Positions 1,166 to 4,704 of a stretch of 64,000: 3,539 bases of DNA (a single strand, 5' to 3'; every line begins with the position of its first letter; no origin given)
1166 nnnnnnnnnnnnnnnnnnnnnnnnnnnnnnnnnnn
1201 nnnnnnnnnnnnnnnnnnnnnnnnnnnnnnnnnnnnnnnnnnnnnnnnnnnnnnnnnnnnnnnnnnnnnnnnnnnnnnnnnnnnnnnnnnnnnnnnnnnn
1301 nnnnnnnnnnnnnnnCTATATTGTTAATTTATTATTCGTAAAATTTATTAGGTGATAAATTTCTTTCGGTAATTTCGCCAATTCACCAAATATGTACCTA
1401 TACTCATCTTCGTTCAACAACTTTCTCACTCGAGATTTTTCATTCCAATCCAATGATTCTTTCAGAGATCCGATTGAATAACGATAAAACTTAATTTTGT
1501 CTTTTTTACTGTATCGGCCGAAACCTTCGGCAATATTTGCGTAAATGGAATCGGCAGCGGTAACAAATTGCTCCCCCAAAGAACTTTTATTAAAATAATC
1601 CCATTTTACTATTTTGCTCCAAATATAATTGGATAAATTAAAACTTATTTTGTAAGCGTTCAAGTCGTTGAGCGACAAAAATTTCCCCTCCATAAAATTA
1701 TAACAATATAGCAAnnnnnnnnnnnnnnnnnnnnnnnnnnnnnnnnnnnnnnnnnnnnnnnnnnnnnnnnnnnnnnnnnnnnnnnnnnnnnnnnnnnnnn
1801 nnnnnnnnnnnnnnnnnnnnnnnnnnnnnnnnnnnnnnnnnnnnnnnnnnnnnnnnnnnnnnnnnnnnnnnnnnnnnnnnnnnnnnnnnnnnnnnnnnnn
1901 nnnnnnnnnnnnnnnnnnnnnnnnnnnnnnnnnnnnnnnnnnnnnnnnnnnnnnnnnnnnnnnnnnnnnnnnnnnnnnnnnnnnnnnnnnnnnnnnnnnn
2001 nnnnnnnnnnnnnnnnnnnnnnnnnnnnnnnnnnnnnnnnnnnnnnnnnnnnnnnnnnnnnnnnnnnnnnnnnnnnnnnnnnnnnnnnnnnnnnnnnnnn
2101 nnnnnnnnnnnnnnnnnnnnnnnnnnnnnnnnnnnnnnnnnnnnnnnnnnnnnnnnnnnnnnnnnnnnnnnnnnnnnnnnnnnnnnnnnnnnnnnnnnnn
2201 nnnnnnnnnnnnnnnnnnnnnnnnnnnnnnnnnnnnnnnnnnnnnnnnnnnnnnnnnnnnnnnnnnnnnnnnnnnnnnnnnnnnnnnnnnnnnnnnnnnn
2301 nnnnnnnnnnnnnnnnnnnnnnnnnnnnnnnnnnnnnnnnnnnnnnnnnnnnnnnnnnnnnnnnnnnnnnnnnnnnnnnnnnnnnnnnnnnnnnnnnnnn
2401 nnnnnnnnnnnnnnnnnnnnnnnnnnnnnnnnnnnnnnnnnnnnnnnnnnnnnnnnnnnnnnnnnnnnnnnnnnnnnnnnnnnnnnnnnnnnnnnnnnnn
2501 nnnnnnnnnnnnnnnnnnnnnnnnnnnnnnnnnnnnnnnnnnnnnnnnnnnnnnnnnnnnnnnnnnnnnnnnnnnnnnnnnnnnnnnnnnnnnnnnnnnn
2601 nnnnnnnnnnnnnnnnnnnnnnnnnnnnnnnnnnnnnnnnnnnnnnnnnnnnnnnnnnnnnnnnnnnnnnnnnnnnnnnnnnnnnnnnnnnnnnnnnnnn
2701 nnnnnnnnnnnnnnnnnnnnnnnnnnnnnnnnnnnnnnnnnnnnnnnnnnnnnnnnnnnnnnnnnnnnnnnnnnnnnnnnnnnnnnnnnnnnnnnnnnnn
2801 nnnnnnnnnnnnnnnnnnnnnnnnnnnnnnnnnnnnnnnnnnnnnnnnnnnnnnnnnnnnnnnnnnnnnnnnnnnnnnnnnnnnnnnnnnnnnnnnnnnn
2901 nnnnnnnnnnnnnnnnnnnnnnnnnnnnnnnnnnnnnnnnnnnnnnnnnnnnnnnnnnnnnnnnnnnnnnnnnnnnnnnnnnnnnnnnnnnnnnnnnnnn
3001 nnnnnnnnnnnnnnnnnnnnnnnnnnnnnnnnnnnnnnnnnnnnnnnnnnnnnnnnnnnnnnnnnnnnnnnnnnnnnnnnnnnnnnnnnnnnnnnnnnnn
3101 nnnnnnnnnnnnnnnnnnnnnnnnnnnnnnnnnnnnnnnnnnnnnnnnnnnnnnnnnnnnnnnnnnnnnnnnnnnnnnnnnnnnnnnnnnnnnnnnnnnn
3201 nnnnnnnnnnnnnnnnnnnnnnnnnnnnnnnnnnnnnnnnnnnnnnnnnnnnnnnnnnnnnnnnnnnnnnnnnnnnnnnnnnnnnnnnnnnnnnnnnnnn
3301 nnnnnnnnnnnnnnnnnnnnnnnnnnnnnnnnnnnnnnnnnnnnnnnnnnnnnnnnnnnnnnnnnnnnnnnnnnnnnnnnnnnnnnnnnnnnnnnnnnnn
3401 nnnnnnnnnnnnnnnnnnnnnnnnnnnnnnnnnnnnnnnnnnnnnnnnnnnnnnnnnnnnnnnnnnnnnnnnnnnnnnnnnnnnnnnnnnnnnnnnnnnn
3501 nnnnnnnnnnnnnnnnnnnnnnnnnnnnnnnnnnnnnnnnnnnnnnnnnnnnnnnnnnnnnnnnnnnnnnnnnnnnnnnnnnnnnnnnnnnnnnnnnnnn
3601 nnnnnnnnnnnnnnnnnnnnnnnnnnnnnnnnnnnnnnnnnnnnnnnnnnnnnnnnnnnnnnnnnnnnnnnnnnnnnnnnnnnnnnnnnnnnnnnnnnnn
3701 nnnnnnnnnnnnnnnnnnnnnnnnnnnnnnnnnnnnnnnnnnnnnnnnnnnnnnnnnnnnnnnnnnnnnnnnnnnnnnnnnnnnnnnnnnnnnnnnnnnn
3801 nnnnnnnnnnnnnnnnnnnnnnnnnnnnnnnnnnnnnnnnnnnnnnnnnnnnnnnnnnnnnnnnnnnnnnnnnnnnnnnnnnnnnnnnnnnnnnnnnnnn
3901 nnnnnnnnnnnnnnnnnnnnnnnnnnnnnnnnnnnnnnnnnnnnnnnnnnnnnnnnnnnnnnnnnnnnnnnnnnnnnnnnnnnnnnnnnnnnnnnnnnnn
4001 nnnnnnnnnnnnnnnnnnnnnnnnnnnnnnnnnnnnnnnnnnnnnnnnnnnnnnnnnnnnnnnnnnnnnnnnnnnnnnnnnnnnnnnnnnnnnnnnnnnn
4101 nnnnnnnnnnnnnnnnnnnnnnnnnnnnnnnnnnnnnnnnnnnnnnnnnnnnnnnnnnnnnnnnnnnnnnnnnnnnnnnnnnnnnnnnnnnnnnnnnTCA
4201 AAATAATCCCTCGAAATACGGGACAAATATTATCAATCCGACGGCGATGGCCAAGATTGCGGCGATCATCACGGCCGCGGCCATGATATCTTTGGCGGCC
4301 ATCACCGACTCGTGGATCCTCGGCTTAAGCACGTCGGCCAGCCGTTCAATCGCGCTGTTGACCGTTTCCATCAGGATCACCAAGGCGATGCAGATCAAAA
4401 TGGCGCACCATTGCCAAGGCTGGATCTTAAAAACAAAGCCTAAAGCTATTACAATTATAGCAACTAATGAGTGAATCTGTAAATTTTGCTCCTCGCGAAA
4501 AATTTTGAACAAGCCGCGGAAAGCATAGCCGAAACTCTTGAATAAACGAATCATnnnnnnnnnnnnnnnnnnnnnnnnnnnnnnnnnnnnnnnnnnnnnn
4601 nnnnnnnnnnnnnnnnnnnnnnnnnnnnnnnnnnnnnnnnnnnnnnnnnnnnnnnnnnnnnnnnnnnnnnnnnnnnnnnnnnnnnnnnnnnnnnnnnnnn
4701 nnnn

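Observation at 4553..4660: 'Empty' class-II hairpin between ybeY and dgkA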

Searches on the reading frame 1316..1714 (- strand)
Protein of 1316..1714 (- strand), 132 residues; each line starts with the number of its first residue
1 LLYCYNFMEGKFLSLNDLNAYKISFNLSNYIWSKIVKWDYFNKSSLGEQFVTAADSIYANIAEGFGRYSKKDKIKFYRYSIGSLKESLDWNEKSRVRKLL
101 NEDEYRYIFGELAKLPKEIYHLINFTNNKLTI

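Call 15: search_protein_families(library=pfam, proteins=[window:1316-1714:-], max_evalue=0.01)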
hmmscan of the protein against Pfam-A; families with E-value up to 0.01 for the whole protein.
window:1316-1714:- (132 aa): 1 family
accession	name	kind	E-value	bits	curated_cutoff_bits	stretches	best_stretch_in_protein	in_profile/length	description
PF05635.17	23S_rRNA_IVP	-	2.2e-20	73.3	33.8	1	17-119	2-104/106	23S rRNA-intervening sequence protein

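Call 16: search_protein_families(library=ncbifam, proteins=[window:1316-1714:-], max_evalue=0.01)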
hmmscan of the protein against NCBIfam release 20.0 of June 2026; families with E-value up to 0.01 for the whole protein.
window:1316-1714:- (132 aa): 3 families
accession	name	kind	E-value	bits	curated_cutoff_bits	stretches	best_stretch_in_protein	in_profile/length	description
TIGR02436.1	TIGR02436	subfamily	2.2e-20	72.9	24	1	21-125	2-107/109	four helix bundle protein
NF008912.0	PRK12275.1-6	subfamily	3.7e-09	36.6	124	1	15-89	3-74/117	hypothetical protein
NF008911.0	PRK12275.1-2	subfamily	1.6e-08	35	137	1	15-86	4-75/118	hypothetical protein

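Call 39: find_homologous_proteins(query=window:1319-1693:-, max_evalue=1e-10)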
Query seq(125 aa) (125 aa): 2202 proteins with E <= 1e-10 among 2211 candidates; the best 120 are listed.
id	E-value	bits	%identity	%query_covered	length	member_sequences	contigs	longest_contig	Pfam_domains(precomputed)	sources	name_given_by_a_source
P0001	1.5e-75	269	100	100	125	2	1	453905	PF05635.18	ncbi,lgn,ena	-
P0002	1.3e-72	260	96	100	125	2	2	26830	PF05635.18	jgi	jgi:four helix bundle protein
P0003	1.2e-63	231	85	100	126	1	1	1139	PF05635.18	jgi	jgi:four helix bundle protein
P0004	3.5e-63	229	88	96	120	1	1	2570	PF05635.18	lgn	-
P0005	8.2e-56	205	79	99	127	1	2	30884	PF05635.18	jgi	jgi:four helix bundle protein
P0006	1.9e-55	204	78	96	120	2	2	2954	PF05635.18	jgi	-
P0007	1.2e-53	198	70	100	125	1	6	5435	PF05635.18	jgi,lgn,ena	-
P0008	1.9e-53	198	71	100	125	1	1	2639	PF05635.18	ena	-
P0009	1.9e-53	198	70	100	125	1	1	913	PF05635.18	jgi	jgi:four helix bundle protein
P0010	2.3e-53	197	72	100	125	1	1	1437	PF05635.18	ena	-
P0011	2.4e-53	197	72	100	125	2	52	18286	PF05635.18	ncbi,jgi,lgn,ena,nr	ncbi:MAG: four helix bundle protein [Bacteroidetes bacterium]|nr:four helix bundle protein [Bacteroi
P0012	5.5e-53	196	74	100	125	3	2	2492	PF05635.18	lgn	-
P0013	6.8e-53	196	74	98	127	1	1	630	PF05635.18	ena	-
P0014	6.9e-53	196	70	98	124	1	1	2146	PF05635.18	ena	-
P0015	7.0e-53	196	70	100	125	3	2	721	PF05635.18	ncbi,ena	-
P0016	8.1e-53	196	71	100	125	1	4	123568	PF05635.18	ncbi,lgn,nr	ncbi:MAG: four helix bundle protein [Bacteroidetes bacterium]|nr:four helix bundle protein [Bacteroi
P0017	9.3e-53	195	70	100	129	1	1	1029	PF05635.18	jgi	jgi:four helix bundle protein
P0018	9.6e-53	195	73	99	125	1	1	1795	PF05635.18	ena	-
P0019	1.2e-52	195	71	100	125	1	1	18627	PF05635.18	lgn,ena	-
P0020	1.5e-52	195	72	100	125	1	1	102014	PF05635.18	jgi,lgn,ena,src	-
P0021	1.6e-52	195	70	100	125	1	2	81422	PF05635.18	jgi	-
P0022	1.8e-52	195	70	100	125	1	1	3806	PF05635.18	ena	-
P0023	1.8e-52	194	70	100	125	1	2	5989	PF05635.18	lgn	-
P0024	1.9e-52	194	71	100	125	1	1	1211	PF05635.18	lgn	-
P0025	2.0e-52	194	74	100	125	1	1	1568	PF05635.18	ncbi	-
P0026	2.0e-52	194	70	100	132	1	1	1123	PF05635.18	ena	-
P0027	2.0e-52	194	71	99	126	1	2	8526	PF05635.18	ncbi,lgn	-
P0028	2.3e-52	194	73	97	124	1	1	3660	PF05635.18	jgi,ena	-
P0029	2.5e-52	194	73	98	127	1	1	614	PF05635.18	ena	-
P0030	2.5e-52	194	70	100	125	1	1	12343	PF05635.18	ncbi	ncbi:MAG: four helix bundle protein [Candidatus Falkowbacteria bacterium]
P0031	2.6e-52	194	73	100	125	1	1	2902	PF05635.18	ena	-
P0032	3.2e-52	194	72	100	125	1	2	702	PF05635.18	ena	-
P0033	3.4e-52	194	70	100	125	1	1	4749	PF05635.18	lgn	-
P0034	3.4e-52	194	72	100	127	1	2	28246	PF05635.18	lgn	-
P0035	3.7e-52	193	70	100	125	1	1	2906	PF05635.18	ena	-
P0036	5.0e-52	193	70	100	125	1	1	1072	PF05635.18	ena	-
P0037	5.6e-52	193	70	100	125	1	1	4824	PF05635.18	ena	-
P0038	6.4e-52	193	71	100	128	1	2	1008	PF05635.18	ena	-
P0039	6.7e-52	193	74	100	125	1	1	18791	PF05635.18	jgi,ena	-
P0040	6.8e-52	193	69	100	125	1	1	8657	PF05635.18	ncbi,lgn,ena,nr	ncbi:MAG TPA: four helix bundle protein [Bacteroidia bacterium]|nr:four helix bundle protein [Bacter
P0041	7.6e-52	192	70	100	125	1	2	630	PF05635.18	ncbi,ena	-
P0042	7.7e-52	192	71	100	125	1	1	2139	PF05635.18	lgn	-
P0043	8.0e-52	192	73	100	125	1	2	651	PF05635.18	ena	-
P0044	8.7e-52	192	70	100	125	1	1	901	PF05635.18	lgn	-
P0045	9.4e-52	192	72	100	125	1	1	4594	PF05635.18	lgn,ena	-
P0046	1.0e-51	192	70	100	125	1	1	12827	PF05635.18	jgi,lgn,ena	-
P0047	1.3e-51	192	71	100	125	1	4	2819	PF05635.18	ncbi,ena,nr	ncbi:four helix bundle protein [Candidatus Parcubacteria bacterium]|nr:four helix bundle protein [Ca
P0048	1.3e-51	192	68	100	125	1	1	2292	PF05635.18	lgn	-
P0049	1.5e-51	192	71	98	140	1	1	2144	PF05635.18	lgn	-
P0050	1.6e-51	191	69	100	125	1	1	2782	PF05635.18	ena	-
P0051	1.6e-51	191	71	100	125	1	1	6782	PF05635.18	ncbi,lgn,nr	ncbi:four helix bundle protein [Patescibacteria group bacterium]|nr:four helix bundle protein [Pates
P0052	1.7e-51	191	70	100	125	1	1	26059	PF05635.18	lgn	-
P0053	1.7e-51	191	70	100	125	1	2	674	PF05635.18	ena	-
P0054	2.2e-51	191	73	100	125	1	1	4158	PF05635.18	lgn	-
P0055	2.4e-51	191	70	100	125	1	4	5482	PF05635.18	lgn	-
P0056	2.6e-51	191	71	95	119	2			PF05635.18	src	-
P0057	2.8e-51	191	72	97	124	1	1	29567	PF05635.18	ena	-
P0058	2.8e-51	191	68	99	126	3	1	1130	PF05635.18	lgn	-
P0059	3.1e-51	191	71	100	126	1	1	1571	PF05635.18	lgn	-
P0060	3.1e-51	191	68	100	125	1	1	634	PF05635.18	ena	-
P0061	3.4e-51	190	71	100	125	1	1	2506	PF05635.18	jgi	-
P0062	3.5e-51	190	72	99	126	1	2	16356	PF05635.18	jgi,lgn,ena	-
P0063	3.5e-51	190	69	100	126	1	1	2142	PF05635.18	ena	-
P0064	4.0e-51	190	69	100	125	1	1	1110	PF05635.18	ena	-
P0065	4.1e-51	190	73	99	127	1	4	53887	PF05635.18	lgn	-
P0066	4.2e-51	190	70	100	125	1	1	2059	PF05635.18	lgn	-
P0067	4.3e-51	190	70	100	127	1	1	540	PF05635.18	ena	-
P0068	4.4e-51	190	70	100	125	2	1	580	PF05635.18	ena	-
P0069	4.5e-51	190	69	100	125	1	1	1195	PF05635.18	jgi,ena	-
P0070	4.9e-51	190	69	100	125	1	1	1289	PF05635.18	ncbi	-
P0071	5.1e-51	190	69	100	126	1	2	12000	PF05635.18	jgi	-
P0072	5.2e-51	190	70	100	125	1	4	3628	PF05635.18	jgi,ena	-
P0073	5.2e-51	190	69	100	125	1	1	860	PF05635.18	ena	-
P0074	5.4e-51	190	70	100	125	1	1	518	PF05635.18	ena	-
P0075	5.4e-51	190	70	100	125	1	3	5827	PF05635.18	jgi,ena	-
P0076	5.6e-51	190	70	100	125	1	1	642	PF05635.18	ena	-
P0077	5.8e-51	190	67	100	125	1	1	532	PF05635.18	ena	-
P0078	5.9e-51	190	71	99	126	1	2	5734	PF05635.18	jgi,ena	jgi:S23 ribosomal protein.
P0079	6.5e-51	189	71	100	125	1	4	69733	PF05635.18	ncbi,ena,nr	ncbi:MAG: four helix bundle protein [Candidatus Pacebacteria bacterium]|nr:four helix bundle protein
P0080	7.3e-51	189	71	100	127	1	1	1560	PF05635.18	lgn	-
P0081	7.8e-51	189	70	100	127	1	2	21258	PF05635.18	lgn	-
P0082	8.0e-51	189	69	99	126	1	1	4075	PF05635.18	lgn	-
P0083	8.0e-51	189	71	100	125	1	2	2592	PF05635.18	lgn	-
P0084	8.6e-51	189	69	100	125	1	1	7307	PF05635.18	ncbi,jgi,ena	ncbi:MAG: four helix bundle protein [Patescibacteria group bacterium]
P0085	9.2e-51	189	67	100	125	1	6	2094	PF05635.18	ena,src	-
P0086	9.6e-51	189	70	99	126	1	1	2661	PF05635.18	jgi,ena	-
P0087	1.0e-50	189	74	97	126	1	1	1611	PF05635.18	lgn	-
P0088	1.1e-50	189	68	100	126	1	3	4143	PF05635.18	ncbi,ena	-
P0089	1.1e-50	189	67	100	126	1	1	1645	PF05635.18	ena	-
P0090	1.3e-50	189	68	100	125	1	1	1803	PF05635.18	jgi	jgi:four helix bundle protein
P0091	1.4e-50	188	72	96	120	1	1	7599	PF05635.18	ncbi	-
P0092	1.4e-50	188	71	100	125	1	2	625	PF05635.18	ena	-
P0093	1.4e-50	188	66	100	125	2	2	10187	PF05635.18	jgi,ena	-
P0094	1.5e-50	188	69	100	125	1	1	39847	PF05635.18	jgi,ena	-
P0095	1.6e-50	188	67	100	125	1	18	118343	PF05635.18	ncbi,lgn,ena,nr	ncbi:MAG: four helix bundle protein [Bacteroidetes bacterium]|nr:four helix bundle protein [Bacteroi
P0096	1.6e-50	188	70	100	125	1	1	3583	PF05635.18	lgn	-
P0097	1.7e-50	188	67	100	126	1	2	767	PF05635.18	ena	-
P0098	1.7e-50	188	69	97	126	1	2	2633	PF05635.18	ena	-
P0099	1.8e-50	188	69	97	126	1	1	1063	PF05635.18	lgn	-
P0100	1.9e-50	188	69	100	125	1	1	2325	PF05635.18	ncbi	-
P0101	1.9e-50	188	69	100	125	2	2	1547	PF05635.18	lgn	-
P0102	2.0e-50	188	70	100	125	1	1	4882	PF05635.18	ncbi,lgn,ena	-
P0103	2.0e-50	188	68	99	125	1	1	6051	PF05635.18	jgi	-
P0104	2.2e-50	188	68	100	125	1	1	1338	PF05635.18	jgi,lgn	jgi:four helix bundle protein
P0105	2.3e-50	188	67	100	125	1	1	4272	PF05635.18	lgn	-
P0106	2.4e-50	188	68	99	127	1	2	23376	PF05635.18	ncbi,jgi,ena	ncbi:MAG: four helix bundle protein [Bacteroidales bacterium]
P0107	2.5e-50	188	69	99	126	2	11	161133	PF05635.18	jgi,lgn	jgi:four helix bundle protein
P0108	2.6e-50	188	70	100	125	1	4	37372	PF05635.18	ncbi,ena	-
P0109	2.6e-50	188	67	100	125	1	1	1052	PF05635.18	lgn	-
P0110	2.6e-50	188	69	100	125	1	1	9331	PF05635.18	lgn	-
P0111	2.7e-50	187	68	100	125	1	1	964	PF05635.18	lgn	-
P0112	2.9e-50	187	69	97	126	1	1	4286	PF05635.18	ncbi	-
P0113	3.1e-50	187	70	100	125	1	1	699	PF05635.18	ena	-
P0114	3.2e-50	187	67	100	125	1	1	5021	PF05635.18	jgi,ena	-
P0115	3.2e-50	187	71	98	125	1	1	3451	PF05635.18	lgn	-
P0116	3.3e-50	187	68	99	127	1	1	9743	PF05635.18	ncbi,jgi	ncbi:MAG: four helix bundle protein [Bacteroidales bacterium]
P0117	3.4e-50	187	67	98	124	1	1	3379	PF05635.18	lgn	-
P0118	3.5e-50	187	69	100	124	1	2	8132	PF05635.18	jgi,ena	jgi:four helix bundle protein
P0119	3.5e-50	187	70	100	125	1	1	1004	PF05635.18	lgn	-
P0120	3.5e-50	187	70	100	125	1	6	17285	PF05635.18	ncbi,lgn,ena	-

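Call 40: find_encoding_contigs(protein=P0002, flank=10000, max_places=4)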
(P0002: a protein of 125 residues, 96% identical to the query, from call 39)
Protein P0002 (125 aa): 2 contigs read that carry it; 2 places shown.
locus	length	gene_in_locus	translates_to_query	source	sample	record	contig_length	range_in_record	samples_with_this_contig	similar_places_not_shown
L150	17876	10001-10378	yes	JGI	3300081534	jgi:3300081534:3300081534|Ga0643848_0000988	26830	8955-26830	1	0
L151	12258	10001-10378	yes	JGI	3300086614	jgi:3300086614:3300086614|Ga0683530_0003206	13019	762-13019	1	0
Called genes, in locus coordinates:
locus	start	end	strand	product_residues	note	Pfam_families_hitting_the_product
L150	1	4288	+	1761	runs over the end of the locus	PF18895:T4SS_pilin, PF01833:TIG (weak), PF13205:Big_5 (weak)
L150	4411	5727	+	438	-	PF18884:TSP3_bac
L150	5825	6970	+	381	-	PF18884:TSP3_bac (faint)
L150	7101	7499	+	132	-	PF02130:YbeY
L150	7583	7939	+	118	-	PF01219:DAGK_prokar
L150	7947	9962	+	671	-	-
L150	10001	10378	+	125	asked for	PF05635:23S_rRNA_IVP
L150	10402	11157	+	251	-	-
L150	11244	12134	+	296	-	-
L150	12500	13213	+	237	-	PF13620:CarboxypepD_reg (weak), PF13715:CarbopepD_reg_2 (weak)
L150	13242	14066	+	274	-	-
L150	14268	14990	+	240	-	PF13620:CarboxypepD_reg (faint), PF13715:CarbopepD_reg_2 (faint)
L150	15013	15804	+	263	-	-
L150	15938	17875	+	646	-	?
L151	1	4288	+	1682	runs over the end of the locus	?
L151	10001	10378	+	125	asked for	PF05635:23S_rRNA_IVP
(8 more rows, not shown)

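Call 41: find_encoding_contigs(protein=P0005, flank=10000, max_places=4)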
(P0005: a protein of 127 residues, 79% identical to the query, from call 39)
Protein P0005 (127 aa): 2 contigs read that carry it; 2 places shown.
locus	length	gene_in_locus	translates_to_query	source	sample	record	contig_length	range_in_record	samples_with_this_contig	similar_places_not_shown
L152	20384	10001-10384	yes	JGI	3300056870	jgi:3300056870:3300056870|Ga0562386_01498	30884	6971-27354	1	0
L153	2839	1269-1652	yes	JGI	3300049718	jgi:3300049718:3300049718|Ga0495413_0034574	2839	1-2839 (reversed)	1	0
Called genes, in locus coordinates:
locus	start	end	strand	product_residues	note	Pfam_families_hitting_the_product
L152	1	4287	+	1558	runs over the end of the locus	PF18895:T4SS_pilin, PF01833:TIG (weak), PF13205:Big_5 (faint)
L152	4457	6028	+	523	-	-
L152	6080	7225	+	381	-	PF18884:TSP3_bac (weak)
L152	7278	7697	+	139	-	PF02130:YbeY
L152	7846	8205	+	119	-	PF01219:DAGK_prokar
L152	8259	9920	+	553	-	-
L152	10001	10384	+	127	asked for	PF05635:23S_rRNA_IVP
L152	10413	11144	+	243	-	-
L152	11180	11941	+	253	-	-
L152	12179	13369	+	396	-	PF00872:Transposase_mut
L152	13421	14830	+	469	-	-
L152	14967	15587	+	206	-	-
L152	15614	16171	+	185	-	-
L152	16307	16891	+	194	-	PF07963:N_methyl (weak)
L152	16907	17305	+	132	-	-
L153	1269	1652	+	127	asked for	PF05635:23S_rRNA_IVP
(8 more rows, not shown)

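Call 60: search_solved_structures(query=window:1319-1693:-, max_evalue=0.01)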
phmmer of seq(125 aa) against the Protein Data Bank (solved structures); distinct sequences matched with E-value up to 0.01: 0.
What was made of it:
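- Tried and rejected: No hit (call 60).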

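Call 67: find_encoding_contigs(protein=P0011, flank=2500, max_places=6)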
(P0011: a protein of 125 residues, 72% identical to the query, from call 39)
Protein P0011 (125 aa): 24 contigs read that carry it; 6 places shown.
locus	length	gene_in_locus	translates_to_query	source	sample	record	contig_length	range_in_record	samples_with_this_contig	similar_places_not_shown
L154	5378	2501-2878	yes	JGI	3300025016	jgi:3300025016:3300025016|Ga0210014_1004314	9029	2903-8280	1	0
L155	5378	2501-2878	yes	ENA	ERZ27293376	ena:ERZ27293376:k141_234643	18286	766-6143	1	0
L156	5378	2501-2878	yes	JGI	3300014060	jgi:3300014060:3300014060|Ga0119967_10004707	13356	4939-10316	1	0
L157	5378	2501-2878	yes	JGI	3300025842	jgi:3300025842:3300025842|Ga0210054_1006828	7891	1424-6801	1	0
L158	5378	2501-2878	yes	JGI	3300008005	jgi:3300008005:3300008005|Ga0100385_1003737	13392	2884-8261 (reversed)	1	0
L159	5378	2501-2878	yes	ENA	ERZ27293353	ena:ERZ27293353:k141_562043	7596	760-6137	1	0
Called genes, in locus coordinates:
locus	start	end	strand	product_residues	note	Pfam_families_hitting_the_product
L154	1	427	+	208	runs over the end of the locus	PF01209:Ubie_methyltran (weak), PF13489:Methyltransf_23, PF13847:Methyltransf_31, PF08241:Methyltransf_11, PF08242:Methyltransf_12, PF13649:Methyltransf_25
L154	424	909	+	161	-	PF01980:TrmO_N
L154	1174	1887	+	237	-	PF04016:DUF364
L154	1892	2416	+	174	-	PF00132:Hexapep, PF25084:LbH_EIF2B (faint), PF25087:GMPPB_C (faint)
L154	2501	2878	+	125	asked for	PF05635:23S_rRNA_IVP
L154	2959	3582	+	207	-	PF02663:FmdE, PF01258:zf-dskA_traR (weak)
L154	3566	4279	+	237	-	PF13938:DUF4213, PF04016:DUF364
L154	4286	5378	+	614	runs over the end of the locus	?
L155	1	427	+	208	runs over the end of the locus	PF01209:Ubie_methyltran (weak), PF13489:Methyltransf_23, PF13847:Methyltransf_31, PF08241:Methyltransf_11, PF08242:Methyltransf_12, PF13649:Methyltransf_25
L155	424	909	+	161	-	PF01980:TrmO_N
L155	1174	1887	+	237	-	PF04016:DUF364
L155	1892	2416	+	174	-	PF00132:Hexapep, PF25084:LbH_EIF2B (faint), PF25087:GMPPB_C (faint)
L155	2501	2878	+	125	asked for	PF05635:23S_rRNA_IVP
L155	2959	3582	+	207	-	PF02663:FmdE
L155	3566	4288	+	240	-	PF13938:DUF4213, PF04016:DUF364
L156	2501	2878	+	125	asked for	PF05635:23S_rRNA_IVP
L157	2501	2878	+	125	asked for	PF05635:23S_rRNA_IVP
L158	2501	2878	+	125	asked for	PF05635:23S_rRNA_IVP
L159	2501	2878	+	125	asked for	PF05635:23S_rRNA_IVP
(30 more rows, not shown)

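Call 68: find_encoding_contigs(protein=P0079, flank=2500, max_places=4)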
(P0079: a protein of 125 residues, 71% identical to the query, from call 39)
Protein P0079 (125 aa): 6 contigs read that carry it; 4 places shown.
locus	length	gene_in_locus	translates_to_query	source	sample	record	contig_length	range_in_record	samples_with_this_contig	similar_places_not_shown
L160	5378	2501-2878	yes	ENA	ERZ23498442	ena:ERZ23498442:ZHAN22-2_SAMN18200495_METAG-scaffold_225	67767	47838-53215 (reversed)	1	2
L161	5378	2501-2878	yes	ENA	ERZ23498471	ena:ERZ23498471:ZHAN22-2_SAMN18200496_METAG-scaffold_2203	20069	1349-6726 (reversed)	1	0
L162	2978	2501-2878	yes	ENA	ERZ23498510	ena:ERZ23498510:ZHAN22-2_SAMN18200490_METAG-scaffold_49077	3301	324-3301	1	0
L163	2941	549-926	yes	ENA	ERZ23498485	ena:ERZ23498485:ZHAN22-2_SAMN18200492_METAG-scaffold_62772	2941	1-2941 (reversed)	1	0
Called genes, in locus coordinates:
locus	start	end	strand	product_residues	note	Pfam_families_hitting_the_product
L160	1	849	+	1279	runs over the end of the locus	-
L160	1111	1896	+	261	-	-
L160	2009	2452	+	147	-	PF12666:PrgI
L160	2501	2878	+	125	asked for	PF05635:23S_rRNA_IVP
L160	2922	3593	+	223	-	PF26593:TraC-like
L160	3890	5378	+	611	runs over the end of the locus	PF01935:DUF87, PF12846:AAA_10, PF19044:P-loop_TraG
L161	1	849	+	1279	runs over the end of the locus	-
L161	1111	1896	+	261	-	-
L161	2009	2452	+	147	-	PF12666:PrgI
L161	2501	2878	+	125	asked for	PF05635:23S_rRNA_IVP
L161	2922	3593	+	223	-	PF26593:TraC-like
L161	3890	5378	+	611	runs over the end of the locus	PF01935:DUF87, PF12846:AAA_10, PF19044:P-loop_TraG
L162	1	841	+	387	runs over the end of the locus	?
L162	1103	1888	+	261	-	-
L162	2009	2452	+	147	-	PF12666:PrgI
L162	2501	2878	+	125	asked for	PF05635:23S_rRNA_IVP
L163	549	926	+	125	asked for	PF05635:23S_rRNA_IVP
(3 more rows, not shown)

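Call 69: find_encoding_contigs(protein=P0030, flank=2500, max_places=3)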
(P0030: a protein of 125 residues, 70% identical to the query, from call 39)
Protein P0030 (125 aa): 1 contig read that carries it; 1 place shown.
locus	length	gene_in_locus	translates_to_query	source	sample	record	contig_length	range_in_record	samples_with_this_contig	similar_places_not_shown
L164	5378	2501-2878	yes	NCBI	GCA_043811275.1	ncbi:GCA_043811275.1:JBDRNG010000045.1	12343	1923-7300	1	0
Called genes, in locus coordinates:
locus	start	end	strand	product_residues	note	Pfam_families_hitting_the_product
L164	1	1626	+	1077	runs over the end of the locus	-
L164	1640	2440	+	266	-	-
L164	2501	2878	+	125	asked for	PF05635:23S_rRNA_IVP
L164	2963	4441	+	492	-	-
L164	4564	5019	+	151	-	PF12666:PrgI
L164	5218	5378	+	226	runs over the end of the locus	PF26593:TraC-like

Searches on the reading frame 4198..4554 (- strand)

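Call 15: search_protein_families(library=pfam, proteins=[window:4198-4554:-], max_evalue=0.01)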
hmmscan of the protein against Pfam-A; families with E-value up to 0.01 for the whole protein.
window:4198-4554:- (118 aa): 3 families
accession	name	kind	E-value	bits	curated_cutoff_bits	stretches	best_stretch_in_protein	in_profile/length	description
PF01219.24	DAGK_prokar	-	1.4e-32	112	22.3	1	9-110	1-102/102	Prokaryotic diacylglycerol kinase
PF01040.23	UbiA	-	0.0036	17.1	34.2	1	34-110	7-84/250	UbiA prenyltransferase family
PF03669.18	ASTER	-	0.0043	17.4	22.7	1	21-65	23-67/96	PAT complex subunit Asterix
